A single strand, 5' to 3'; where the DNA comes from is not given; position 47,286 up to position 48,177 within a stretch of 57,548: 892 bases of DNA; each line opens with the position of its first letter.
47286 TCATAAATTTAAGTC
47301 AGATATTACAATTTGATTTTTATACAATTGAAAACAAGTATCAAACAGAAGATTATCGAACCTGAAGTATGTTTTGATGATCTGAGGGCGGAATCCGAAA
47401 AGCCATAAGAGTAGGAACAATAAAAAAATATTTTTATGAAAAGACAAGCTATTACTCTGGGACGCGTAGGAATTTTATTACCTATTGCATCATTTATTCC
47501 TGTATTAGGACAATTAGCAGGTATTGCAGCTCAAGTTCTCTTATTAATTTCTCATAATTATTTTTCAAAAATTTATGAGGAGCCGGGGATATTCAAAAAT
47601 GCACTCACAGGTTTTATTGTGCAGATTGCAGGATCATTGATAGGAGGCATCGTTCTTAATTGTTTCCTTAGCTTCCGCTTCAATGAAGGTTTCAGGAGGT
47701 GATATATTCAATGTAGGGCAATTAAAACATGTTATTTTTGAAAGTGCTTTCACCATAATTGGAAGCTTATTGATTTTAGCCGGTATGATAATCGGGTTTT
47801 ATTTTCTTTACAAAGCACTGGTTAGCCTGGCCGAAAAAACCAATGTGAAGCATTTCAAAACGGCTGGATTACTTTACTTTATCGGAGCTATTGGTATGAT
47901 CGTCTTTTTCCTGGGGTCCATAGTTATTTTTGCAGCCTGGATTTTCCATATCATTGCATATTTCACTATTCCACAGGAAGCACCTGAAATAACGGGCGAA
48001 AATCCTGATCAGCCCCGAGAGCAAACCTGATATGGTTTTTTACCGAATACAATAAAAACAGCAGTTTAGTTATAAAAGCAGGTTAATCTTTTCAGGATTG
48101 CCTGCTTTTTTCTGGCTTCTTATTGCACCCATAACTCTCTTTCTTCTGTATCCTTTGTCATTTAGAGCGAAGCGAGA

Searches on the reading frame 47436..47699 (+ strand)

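Call 57: search_protein_families(library=pfam, max_evalue=0.01, proteins=[window:47436-47699:+])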
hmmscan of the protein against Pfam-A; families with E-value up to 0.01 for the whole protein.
window:47436-47699:+ (88 aa): 1 family
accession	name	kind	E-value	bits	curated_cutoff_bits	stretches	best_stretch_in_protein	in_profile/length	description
PF06195.18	DUF996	-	1.9e-05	25.4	31.3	1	29-74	2-47/138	Protein of unknown function (DUF996)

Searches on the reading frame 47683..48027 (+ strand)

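Call 57: search_protein_families(library=pfam, max_evalue=0.01, proteins=[window:47683-48027:+])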
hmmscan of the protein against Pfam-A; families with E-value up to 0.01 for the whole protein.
window:47683-48027:+ (115 aa): 1 family
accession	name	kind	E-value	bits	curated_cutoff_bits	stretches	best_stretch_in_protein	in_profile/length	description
PF06195.18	DUF996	-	5.4e-11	43.3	31.3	1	22-87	74-138/138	Protein of unknown function (DUF996)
